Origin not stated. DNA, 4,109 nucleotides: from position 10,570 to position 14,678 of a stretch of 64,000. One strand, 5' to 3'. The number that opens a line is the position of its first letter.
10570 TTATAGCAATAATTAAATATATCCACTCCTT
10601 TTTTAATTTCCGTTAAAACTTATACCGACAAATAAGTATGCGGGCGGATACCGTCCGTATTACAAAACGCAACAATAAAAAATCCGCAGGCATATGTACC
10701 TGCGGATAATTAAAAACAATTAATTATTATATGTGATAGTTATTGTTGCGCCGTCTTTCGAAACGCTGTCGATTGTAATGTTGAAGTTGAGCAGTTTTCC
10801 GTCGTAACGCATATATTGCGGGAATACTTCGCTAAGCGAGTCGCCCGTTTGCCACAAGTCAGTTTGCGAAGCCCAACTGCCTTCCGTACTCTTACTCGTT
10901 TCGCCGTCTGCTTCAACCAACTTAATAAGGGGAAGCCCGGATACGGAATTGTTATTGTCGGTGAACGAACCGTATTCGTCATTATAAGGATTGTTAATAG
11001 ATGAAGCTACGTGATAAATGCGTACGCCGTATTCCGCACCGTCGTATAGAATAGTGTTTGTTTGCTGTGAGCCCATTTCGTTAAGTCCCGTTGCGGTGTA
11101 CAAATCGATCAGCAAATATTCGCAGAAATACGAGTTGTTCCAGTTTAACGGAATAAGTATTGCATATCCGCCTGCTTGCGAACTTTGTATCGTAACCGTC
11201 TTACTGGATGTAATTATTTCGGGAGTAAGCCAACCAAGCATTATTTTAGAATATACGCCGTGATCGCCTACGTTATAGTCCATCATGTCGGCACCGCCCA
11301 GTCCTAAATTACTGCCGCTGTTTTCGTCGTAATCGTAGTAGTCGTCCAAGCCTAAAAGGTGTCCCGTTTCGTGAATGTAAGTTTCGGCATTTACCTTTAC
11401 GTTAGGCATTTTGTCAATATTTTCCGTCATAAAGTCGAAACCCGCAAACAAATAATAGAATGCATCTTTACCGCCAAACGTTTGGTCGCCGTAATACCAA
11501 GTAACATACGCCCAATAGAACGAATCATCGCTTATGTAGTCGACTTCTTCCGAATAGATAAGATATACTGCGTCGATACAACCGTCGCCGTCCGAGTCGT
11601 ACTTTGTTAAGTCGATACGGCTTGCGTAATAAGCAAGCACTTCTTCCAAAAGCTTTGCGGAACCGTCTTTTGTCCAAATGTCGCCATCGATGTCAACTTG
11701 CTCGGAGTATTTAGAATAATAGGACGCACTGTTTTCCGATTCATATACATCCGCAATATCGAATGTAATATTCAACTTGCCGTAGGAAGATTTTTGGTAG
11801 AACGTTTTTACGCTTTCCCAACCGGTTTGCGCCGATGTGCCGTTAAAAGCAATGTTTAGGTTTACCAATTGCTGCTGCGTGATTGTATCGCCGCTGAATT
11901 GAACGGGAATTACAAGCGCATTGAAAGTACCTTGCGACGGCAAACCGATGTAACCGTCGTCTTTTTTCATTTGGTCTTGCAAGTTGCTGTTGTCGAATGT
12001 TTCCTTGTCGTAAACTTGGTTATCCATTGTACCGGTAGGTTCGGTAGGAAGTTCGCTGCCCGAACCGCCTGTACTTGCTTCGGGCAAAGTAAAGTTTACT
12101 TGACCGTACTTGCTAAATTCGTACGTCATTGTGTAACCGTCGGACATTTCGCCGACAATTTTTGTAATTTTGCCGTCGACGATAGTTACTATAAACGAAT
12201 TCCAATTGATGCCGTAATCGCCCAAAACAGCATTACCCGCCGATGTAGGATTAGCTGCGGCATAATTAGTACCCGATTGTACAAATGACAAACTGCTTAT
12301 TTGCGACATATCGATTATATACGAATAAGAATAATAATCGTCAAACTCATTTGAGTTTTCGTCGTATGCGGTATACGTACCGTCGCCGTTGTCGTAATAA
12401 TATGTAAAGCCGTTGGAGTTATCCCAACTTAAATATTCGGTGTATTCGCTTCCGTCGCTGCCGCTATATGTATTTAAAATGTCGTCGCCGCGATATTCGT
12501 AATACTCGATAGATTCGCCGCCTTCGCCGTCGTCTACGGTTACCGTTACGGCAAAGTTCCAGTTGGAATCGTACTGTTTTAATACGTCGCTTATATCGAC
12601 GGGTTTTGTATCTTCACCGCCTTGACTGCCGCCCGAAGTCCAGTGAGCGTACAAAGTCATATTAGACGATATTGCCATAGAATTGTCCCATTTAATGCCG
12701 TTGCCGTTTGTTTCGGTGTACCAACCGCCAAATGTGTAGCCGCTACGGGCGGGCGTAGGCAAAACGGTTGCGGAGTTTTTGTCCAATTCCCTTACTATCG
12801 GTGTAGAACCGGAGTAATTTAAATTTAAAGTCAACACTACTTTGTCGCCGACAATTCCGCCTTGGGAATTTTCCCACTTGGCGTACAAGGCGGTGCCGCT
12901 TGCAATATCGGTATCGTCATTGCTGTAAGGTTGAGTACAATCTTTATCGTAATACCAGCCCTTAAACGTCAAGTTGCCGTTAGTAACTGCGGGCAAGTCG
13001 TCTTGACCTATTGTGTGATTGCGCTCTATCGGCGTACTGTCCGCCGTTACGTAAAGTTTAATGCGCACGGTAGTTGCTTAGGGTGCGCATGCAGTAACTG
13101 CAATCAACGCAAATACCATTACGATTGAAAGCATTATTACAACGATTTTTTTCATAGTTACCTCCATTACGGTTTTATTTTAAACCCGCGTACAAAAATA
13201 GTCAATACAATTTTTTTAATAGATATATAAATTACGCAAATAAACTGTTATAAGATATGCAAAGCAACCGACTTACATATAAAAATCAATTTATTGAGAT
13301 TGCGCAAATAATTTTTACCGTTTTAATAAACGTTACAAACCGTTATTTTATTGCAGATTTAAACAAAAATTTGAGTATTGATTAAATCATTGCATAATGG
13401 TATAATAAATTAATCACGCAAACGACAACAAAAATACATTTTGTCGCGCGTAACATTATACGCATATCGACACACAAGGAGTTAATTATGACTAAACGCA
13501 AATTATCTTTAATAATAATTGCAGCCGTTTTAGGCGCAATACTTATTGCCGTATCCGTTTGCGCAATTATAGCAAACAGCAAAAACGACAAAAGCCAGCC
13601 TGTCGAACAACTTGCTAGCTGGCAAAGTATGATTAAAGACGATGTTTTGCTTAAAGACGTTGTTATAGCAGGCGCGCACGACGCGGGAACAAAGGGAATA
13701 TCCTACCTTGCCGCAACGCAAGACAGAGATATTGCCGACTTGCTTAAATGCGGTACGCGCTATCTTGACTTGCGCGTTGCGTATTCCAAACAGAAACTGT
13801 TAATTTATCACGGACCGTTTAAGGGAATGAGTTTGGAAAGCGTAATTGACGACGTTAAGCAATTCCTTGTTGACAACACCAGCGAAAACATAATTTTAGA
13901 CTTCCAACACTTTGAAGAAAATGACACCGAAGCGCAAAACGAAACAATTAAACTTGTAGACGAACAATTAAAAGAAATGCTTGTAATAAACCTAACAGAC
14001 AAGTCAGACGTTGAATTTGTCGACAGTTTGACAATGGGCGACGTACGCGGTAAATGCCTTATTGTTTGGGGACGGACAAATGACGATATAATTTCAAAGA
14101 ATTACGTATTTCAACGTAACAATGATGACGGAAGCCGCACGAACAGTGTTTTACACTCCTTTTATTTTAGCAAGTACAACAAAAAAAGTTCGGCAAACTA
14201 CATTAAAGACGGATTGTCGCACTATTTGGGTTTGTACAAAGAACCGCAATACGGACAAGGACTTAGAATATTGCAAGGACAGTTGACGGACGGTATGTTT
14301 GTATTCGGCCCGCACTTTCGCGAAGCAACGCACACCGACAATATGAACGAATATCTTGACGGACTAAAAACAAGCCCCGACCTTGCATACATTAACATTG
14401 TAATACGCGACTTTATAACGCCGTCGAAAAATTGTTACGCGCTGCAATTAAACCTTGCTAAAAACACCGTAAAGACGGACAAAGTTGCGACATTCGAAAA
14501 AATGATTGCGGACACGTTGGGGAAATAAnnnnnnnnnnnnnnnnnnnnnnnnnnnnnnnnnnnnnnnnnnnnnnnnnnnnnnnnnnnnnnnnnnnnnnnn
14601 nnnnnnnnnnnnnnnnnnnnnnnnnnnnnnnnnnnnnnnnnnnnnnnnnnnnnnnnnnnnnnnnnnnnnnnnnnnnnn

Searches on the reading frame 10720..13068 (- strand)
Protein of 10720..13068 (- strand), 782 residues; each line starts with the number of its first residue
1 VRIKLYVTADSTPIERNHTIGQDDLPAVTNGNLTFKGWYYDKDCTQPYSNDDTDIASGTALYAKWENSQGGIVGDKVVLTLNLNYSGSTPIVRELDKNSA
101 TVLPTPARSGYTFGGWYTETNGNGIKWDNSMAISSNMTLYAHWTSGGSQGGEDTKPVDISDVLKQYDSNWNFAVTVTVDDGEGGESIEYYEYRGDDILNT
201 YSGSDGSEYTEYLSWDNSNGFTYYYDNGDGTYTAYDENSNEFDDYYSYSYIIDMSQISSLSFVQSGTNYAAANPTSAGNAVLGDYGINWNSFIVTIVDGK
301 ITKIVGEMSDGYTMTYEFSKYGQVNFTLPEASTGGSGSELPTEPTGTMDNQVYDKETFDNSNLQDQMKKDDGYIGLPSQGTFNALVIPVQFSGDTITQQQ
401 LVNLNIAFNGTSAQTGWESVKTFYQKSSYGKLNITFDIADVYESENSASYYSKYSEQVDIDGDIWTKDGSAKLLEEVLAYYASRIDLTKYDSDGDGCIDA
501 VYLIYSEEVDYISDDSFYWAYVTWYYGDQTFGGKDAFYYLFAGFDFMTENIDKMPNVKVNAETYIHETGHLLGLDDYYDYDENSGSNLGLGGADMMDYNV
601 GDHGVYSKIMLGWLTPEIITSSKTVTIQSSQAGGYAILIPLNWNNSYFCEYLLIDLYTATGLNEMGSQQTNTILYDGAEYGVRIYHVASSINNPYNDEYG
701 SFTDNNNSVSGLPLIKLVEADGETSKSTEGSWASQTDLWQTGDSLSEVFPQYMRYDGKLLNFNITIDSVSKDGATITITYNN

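Call 56: search_protein_families(library=pfam, proteins=[window:10720-13068:-], max_evalue=0.0001)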
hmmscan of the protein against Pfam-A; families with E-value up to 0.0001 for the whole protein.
window:10720-13068:- (782 aa): 1 family
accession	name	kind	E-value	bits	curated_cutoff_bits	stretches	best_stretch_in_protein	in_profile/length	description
PF09479.16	Flg_new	-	2.4e-18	66.4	27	2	92-142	13-65/65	Listeria-Bacteroides repeat domain (List_Bact_rpt)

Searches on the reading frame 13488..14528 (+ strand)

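Call 56: search_protein_families(library=pfam, proteins=[window:13488-14528:+], max_evalue=0.0001)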
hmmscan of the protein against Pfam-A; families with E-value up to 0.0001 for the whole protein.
window:13488-14528:+ (346 aa): 1 family
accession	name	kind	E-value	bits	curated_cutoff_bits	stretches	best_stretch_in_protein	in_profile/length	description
PF00388.25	PI-PLC-X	-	1e-12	48.4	23.1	1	60-193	10-141/144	Phosphatidylinositol-specific phospholipase C, X domain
